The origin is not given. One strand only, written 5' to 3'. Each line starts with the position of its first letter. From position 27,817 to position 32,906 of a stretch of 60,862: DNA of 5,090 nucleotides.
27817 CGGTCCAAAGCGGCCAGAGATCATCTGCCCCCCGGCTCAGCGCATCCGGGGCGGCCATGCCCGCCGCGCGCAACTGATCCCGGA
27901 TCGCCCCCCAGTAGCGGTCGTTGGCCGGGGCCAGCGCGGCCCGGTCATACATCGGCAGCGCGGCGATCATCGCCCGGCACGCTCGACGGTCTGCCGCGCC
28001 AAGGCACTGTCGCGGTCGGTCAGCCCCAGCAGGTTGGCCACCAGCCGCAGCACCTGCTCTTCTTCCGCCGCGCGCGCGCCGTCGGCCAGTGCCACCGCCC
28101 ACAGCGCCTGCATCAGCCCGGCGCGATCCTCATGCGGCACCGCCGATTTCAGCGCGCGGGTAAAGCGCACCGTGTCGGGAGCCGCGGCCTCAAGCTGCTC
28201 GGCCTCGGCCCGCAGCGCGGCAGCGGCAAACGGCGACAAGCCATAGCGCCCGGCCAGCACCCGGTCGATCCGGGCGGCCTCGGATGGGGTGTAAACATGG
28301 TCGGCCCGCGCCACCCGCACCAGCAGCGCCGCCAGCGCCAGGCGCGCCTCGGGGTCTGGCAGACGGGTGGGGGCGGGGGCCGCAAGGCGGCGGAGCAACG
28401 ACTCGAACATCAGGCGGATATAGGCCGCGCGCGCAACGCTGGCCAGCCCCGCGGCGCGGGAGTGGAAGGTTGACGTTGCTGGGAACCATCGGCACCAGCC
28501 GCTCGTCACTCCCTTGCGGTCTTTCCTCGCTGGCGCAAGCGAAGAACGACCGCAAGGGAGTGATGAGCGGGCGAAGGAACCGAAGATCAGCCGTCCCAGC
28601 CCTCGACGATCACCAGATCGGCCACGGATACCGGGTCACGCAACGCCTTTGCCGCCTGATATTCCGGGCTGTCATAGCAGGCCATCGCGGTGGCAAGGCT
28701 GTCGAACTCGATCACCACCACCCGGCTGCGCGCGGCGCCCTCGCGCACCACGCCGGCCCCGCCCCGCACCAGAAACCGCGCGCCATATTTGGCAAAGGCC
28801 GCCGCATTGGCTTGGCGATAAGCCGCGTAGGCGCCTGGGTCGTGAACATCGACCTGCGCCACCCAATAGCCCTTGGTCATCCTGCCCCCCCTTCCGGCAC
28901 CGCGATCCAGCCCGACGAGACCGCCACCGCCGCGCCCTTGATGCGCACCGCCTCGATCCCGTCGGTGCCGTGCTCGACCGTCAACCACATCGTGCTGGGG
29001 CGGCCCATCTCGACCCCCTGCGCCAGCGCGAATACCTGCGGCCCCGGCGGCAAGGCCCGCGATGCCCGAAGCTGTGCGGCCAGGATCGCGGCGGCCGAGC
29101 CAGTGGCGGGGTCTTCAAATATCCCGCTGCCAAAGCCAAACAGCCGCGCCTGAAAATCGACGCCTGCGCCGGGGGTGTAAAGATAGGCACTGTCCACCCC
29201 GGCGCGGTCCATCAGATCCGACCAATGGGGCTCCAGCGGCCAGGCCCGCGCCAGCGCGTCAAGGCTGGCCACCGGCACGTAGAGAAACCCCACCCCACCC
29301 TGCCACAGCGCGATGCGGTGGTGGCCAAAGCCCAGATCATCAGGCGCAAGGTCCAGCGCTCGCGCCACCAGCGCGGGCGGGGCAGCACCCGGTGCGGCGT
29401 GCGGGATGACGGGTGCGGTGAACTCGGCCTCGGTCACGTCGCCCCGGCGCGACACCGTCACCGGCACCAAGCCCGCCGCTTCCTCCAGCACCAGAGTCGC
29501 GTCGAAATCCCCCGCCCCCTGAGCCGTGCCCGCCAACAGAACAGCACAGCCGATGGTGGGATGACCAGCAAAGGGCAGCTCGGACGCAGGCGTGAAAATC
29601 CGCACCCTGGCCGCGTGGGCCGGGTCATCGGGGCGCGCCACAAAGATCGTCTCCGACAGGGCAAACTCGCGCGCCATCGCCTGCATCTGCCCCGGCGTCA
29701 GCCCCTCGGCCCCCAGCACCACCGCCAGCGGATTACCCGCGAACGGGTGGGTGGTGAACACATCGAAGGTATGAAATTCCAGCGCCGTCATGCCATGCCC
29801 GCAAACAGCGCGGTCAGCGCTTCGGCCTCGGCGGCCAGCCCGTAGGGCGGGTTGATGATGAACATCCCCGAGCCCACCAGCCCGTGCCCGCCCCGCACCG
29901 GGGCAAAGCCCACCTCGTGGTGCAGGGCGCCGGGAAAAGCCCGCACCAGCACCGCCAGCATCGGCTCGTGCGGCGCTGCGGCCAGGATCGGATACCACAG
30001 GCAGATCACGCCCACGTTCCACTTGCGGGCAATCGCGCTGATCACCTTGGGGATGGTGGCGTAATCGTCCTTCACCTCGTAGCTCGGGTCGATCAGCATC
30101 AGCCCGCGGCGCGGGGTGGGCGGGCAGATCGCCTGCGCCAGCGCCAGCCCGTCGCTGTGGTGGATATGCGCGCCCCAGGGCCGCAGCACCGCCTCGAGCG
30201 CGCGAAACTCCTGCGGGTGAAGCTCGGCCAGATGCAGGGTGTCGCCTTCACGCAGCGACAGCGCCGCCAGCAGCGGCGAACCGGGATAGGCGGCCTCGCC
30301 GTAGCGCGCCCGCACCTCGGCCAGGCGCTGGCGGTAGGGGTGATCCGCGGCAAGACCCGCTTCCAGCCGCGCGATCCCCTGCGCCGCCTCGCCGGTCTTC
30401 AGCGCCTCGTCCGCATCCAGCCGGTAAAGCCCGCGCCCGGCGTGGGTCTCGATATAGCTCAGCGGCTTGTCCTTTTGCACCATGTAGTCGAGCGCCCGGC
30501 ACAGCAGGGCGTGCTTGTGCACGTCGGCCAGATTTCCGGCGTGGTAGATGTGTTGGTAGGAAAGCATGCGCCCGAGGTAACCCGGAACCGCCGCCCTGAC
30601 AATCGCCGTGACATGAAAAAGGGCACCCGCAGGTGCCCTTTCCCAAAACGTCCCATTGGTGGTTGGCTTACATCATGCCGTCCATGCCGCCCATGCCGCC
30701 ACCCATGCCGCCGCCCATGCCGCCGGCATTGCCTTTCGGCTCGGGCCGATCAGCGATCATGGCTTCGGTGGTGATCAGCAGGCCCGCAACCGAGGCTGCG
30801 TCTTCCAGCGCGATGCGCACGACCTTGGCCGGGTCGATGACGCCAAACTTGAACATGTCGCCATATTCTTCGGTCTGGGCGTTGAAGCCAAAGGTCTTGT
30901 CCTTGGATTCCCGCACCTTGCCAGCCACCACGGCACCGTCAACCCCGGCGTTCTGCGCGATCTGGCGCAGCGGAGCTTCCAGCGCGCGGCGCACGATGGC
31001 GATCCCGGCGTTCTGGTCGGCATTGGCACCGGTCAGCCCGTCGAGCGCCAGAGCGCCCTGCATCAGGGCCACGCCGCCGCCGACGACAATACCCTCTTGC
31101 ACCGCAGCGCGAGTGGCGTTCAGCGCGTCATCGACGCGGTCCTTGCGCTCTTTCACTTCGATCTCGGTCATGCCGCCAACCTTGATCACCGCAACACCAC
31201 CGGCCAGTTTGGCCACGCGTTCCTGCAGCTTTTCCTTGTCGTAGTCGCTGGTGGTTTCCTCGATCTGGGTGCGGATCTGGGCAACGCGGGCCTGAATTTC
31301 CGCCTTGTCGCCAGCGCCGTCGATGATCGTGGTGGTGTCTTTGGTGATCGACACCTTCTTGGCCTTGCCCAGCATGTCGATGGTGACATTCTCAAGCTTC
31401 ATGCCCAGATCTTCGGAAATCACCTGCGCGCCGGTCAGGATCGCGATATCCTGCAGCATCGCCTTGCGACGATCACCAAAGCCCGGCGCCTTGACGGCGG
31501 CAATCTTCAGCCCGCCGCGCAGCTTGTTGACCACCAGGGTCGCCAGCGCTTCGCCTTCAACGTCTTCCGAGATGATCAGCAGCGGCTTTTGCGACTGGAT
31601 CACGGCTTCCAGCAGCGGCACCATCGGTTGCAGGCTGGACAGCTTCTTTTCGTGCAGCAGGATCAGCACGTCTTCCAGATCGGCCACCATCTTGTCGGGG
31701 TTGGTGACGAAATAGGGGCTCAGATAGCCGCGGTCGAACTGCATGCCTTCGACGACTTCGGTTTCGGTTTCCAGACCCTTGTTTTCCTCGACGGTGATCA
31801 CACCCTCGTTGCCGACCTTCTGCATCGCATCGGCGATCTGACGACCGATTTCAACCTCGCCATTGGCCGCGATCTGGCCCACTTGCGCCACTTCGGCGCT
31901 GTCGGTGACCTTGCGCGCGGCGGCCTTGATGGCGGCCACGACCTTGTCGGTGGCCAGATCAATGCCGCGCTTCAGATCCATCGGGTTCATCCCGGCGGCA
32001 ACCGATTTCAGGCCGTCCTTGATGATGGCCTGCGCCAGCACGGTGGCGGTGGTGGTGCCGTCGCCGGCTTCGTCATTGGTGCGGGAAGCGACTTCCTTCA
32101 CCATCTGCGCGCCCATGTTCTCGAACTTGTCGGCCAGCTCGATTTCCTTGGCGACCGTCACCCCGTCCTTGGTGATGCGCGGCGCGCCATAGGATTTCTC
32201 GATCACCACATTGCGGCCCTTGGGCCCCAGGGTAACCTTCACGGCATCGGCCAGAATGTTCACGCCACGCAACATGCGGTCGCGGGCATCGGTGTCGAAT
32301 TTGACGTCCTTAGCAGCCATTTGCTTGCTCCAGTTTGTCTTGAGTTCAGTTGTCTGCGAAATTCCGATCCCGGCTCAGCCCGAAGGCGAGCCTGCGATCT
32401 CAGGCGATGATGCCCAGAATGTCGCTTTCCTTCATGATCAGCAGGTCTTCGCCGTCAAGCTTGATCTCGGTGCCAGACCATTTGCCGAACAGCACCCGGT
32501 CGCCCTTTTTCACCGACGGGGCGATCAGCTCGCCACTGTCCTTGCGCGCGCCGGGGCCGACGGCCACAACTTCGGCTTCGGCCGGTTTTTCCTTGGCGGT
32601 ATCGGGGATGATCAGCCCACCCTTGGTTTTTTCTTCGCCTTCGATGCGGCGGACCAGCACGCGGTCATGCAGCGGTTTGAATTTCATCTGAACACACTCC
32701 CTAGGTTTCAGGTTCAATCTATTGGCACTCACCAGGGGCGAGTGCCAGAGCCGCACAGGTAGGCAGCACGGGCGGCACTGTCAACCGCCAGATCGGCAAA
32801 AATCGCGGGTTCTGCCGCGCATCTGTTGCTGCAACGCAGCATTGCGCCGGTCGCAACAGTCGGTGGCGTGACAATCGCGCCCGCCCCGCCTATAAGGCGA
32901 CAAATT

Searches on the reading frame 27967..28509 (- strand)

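Call 33: search_protein_families(library=pfam, proteins=[window:27967-28509:-], max_evalue=0.001)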
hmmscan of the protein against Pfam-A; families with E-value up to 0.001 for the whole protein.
window:27967-28509:- (180 aa): 1 family
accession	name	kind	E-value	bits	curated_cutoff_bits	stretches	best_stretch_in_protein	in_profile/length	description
PF05099.18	TerB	-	8.8e-36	123.2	24.4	1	56-173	1-118/118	Tellurite resistance protein TerB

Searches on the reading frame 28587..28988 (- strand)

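Call 33: search_protein_families(library=pfam, proteins=[window:28587-28988:-], max_evalue=0.001)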
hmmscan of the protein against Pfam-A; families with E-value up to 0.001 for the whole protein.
window:28587-28988:- (133 aa): 1 family
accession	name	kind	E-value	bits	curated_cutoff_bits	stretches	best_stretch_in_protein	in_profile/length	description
PF07045.17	DUF1330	-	2.3e-35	121.3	23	1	39-130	1-93/94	Domain of unknown function (DUF1330)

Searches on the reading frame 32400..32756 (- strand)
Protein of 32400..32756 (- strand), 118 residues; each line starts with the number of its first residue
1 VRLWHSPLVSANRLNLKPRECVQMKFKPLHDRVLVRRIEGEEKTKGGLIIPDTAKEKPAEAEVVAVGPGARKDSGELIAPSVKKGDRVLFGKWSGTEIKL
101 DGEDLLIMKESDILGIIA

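Call 33: search_protein_families(library=pfam, proteins=[window:32400-32756:-], max_evalue=0.001)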
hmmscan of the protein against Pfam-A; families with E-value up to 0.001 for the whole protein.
window:32400-32756:- (118 aa): 1 family
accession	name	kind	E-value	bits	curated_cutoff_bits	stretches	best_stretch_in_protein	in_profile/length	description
PF00166.26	Cpn10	-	7.3e-37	125.7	21.1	1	25-117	1-93/93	Chaperonin 10 Kd subunit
